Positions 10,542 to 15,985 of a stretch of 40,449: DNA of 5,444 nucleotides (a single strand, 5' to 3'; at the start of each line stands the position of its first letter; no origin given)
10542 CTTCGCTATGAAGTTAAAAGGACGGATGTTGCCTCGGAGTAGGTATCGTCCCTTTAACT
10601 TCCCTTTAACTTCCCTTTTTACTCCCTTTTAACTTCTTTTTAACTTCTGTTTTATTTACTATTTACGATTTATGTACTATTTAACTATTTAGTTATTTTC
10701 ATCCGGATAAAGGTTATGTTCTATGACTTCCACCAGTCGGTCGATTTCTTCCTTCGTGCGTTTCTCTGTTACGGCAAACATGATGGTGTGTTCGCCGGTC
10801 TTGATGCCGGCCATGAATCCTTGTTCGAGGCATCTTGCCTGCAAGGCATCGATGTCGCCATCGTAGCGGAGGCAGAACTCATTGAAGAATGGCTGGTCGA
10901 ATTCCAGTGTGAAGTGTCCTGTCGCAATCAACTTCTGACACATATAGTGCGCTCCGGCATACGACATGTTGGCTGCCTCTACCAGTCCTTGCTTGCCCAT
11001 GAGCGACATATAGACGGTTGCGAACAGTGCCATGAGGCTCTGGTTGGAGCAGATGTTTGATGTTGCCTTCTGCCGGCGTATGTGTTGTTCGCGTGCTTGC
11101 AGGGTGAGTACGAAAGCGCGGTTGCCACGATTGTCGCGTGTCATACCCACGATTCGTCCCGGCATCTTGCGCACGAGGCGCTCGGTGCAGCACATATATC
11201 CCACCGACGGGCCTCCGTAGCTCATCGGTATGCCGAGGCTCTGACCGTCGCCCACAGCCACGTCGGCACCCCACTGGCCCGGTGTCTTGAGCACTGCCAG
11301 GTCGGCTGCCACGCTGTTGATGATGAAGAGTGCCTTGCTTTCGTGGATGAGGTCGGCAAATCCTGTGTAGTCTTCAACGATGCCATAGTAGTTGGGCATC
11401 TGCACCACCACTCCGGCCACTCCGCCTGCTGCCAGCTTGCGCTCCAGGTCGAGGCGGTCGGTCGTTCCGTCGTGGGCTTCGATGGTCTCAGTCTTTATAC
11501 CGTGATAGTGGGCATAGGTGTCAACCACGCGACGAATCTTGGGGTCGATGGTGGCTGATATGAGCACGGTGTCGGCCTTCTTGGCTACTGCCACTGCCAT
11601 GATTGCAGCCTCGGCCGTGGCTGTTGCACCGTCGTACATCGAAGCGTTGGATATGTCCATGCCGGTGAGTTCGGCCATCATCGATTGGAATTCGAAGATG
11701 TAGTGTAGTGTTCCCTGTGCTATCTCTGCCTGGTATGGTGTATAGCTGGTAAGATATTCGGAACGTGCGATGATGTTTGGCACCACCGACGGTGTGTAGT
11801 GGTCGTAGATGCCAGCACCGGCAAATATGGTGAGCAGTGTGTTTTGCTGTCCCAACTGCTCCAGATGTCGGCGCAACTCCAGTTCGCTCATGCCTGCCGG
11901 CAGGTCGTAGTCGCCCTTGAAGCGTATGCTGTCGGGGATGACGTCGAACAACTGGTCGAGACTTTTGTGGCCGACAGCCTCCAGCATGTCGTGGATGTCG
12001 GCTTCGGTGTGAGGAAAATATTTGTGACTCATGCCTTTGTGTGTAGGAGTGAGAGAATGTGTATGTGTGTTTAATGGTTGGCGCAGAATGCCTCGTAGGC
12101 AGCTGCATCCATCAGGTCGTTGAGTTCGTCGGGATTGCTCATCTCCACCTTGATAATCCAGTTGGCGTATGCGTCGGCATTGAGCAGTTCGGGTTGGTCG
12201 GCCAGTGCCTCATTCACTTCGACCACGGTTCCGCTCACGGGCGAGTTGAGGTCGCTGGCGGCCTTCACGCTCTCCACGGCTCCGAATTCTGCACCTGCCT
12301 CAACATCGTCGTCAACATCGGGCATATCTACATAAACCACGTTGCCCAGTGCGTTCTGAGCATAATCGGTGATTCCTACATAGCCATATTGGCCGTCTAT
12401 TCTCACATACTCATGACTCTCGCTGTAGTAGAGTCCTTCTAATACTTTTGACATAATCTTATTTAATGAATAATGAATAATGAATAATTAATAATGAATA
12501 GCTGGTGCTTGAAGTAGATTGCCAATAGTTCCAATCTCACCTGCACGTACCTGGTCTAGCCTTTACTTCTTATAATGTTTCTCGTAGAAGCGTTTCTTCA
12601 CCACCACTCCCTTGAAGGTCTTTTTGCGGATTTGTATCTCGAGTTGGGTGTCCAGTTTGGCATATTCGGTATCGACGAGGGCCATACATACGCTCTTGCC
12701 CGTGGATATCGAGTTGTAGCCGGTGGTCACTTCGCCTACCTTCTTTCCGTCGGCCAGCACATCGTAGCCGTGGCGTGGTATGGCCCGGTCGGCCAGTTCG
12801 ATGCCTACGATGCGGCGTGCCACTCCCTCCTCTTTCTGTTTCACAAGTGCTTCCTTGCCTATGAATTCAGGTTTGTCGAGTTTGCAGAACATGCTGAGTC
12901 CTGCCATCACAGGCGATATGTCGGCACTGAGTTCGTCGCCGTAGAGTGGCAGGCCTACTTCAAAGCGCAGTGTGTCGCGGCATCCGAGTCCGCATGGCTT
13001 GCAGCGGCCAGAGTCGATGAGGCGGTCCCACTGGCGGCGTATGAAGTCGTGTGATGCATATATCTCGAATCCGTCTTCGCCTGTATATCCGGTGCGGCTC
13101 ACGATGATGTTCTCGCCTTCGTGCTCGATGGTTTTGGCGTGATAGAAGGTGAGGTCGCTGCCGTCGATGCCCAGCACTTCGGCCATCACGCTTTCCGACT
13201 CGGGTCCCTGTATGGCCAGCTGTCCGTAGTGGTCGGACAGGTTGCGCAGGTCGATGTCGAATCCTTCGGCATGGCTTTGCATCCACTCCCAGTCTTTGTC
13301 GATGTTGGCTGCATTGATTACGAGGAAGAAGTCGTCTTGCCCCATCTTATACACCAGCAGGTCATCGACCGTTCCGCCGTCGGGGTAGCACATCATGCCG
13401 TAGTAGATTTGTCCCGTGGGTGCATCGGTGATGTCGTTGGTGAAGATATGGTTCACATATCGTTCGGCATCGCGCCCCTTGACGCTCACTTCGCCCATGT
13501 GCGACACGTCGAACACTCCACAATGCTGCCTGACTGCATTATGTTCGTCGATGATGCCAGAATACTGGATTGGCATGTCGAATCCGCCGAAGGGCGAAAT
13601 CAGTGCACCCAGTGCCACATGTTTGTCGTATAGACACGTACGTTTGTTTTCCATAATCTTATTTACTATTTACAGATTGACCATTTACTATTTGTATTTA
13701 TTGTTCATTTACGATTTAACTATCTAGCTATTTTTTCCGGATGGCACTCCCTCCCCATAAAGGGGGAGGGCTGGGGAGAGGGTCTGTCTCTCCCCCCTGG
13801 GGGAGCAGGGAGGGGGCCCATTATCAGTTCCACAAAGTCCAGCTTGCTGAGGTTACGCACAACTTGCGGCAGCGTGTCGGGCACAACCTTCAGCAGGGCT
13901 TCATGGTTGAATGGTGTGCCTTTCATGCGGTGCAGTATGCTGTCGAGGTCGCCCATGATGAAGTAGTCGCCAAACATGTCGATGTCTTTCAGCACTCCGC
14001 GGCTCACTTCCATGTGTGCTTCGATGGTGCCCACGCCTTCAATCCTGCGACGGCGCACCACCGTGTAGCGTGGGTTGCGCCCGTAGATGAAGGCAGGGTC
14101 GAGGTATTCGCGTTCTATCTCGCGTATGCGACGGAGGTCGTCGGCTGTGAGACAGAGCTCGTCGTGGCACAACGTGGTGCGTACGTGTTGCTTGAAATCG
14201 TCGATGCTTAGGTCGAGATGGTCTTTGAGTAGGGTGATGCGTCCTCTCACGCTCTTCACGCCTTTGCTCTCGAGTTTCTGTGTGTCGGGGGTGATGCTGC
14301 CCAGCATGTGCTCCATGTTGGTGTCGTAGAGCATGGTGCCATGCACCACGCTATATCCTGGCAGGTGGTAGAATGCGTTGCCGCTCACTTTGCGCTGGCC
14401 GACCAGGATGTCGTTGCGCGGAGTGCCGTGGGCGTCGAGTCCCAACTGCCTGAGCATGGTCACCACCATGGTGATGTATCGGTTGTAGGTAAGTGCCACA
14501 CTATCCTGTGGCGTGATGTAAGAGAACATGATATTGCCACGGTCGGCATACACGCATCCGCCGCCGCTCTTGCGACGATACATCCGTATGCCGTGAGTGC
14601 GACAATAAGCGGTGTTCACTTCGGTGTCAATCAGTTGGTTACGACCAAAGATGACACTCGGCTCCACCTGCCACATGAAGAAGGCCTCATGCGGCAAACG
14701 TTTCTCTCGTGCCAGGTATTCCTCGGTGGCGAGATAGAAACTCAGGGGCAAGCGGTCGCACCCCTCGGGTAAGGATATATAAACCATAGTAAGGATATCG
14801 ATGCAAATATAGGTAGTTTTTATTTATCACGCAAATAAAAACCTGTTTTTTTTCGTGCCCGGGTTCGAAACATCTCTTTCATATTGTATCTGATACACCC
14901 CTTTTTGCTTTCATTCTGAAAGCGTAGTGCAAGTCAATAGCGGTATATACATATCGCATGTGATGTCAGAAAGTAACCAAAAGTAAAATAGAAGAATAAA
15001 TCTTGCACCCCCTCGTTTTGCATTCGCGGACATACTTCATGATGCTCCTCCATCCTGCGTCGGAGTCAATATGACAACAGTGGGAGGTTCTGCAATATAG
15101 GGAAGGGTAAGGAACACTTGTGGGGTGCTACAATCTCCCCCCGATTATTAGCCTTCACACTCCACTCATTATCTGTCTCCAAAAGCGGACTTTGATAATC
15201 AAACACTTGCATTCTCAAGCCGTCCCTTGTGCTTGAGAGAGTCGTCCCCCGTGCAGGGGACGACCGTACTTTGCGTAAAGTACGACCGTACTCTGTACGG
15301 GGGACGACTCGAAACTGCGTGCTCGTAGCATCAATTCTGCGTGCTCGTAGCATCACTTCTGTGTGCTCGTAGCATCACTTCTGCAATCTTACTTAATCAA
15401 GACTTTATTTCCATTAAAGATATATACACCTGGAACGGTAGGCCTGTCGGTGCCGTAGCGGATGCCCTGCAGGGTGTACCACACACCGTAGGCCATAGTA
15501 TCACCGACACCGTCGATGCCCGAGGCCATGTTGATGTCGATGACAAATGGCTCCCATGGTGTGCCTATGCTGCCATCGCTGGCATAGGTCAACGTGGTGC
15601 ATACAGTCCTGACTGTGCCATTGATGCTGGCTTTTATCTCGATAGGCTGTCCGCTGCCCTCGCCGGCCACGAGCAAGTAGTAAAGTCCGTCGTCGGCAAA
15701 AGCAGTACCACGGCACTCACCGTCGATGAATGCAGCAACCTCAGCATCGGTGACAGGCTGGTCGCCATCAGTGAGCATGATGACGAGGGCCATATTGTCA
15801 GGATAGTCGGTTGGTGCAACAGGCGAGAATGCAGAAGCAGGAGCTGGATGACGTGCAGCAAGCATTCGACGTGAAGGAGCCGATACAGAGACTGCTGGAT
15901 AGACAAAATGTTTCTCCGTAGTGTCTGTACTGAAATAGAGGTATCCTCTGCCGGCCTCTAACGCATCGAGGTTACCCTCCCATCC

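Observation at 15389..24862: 3157-aa T9SS cargo protein with a lectin-rich architecture and no catalytic motif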

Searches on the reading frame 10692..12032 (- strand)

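Call 7: search_protein_families(library=pfam, proteins=[window:10692-12032:-], max_evalue=0.001)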
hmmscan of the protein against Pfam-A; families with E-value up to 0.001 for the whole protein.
window:10692-12032:- (447 aa): 1 family
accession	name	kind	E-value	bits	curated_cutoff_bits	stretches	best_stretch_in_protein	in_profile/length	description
PF02347.22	GDC-P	-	1.2e-137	459.7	26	1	3-436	1-428/429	Glycine cleavage system P-protein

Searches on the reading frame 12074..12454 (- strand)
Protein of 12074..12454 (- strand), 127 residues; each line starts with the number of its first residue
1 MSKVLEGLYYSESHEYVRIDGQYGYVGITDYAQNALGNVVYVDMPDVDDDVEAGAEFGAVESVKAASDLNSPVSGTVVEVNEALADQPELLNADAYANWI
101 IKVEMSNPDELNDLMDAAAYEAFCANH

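Call 7: search_protein_families(library=pfam, proteins=[window:12074-12454:-], max_evalue=0.001)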
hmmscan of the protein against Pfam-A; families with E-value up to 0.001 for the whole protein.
window:12074-12454:- (127 aa): 1 family
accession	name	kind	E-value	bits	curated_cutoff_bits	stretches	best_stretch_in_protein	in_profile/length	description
PF01597.25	GCV_H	-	9.9e-42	142.1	22.2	1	8-125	1-120/122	Glycine cleavage H-protein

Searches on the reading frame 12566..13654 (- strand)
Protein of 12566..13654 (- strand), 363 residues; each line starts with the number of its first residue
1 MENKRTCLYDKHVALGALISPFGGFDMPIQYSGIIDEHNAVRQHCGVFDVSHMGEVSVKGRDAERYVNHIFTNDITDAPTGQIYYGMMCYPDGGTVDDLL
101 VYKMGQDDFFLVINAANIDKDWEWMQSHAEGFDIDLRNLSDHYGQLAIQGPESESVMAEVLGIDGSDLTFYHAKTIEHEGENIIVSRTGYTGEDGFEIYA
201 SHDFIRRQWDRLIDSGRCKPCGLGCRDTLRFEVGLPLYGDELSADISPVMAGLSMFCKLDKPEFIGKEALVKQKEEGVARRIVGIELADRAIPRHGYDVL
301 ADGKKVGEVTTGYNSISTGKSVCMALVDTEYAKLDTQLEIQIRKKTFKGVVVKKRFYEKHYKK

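Call 7: search_protein_families(library=pfam, proteins=[window:12566-13654:-], max_evalue=0.001)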
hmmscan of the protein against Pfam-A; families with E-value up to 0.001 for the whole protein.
window:12566-13654:- (363 aa): 2 families
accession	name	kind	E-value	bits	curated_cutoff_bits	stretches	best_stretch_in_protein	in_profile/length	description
PF01571.26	GCV_T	-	8.3e-89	297.6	25.6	1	8-255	1-254/255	Aminomethyltransferase folate-binding domain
PF08669.17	GCV_T_C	-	2.4e-23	82.3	25.9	1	280-357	1-79/80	Glycine cleavage T-protein C-terminal barrel domain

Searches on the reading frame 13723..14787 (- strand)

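Call 7: search_protein_families(library=pfam, proteins=[window:13723-14787:-], max_evalue=0.001)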
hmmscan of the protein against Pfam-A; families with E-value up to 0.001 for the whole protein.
window:13723-14787:- (355 aa): 2 families
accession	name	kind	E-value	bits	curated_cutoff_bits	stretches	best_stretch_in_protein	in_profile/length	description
PF21948.1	LplA-B_cat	-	4.2e-53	180.7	27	1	17-205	4-198/200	Lipoyl protein ligase A/B catalytic domain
PF10437.14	Lip_prot_lig_C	-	2.9e-16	59.6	24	1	238-322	1-85/85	Bacterial lipoate protein ligase C-terminus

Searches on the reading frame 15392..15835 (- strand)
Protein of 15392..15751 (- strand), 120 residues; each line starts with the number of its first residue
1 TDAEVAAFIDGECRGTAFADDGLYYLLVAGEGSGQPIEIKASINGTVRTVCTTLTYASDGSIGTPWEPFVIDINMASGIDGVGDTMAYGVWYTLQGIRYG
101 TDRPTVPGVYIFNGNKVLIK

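Call 11: search_protein_families(library=ncbifam, proteins=[window:15392-15751:-], max_evalue=10)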
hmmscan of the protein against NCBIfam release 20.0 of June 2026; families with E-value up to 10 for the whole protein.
window:15392-15751:- (120 aa): 0 families
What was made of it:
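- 15392..15526 (-): C-terminal ~45-aa tail, aa 3113-3157 (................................): a presumed truncated T9SS sorting signal. No T9SS profile hit on this protein (call 11).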

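Call 61: search_solved_structures(query=A6, max_evalue=10, show_alignments=3)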
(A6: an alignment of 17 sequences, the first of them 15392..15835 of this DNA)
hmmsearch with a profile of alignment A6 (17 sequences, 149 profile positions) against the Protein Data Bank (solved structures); distinct sequences matched with E-value up to 10: 2.
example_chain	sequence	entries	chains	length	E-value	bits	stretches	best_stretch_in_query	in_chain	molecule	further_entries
4kca_A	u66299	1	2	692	8.5e-05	25.6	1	104-147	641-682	Endo-1,5-alpha-L-arabinanase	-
7jvi_A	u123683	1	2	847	0.53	13.2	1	111-145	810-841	Beta-helix domain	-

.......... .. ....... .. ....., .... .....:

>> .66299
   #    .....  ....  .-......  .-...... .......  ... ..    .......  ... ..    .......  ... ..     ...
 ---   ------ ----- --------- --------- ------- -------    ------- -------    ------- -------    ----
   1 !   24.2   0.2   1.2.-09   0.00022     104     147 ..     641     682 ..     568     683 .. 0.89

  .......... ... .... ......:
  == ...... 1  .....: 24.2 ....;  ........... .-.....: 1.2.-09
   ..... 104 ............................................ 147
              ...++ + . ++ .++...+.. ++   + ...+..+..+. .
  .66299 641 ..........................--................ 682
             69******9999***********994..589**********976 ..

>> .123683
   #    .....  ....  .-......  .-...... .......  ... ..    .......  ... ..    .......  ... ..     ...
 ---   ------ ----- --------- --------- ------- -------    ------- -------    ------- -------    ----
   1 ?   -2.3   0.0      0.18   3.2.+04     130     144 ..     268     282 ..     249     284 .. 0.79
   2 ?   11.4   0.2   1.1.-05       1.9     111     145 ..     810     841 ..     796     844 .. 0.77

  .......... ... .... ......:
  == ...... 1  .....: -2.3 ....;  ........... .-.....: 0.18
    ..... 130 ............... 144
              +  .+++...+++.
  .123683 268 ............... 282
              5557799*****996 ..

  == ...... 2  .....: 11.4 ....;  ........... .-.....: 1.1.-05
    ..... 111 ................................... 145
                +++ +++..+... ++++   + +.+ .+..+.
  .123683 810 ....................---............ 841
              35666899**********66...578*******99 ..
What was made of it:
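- It also ends the rumen arabinanase 4kca (E 8.5e-5, call 61).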
